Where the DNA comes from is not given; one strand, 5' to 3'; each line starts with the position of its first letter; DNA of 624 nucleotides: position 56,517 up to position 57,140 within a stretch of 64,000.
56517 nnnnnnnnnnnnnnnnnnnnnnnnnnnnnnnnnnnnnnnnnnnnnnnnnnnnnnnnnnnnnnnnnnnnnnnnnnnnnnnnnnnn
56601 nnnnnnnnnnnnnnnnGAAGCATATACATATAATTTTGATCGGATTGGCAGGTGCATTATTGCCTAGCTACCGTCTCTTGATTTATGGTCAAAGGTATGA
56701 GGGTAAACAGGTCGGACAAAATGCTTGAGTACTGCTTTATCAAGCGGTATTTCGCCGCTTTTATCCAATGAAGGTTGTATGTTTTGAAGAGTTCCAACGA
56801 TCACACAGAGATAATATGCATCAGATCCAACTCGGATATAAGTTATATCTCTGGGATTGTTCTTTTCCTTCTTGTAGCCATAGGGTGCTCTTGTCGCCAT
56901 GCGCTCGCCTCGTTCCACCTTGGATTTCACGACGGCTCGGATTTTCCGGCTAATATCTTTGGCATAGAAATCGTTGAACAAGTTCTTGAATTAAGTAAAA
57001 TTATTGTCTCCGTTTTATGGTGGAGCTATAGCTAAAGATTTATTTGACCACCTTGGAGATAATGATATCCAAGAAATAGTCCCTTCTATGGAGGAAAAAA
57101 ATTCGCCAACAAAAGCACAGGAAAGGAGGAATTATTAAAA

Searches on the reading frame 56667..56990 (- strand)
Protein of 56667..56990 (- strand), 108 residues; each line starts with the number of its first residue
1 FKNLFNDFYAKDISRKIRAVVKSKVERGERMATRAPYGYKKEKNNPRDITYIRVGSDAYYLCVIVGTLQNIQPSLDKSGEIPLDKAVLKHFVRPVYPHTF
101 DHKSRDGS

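Call 104: search_protein_families(library=pfam, proteins=[window:56667-56990:-], max_evalue=0.1)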
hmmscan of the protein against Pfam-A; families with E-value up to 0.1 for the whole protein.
seq(108 aa): 0 families
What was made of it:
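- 56796..56993 (-): IS3 transposase fragment (56796-56849) fused to a probable large-serine-recombinase fragment (56850-56993). Pfam does not detect it (call 104), so this is tentative.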
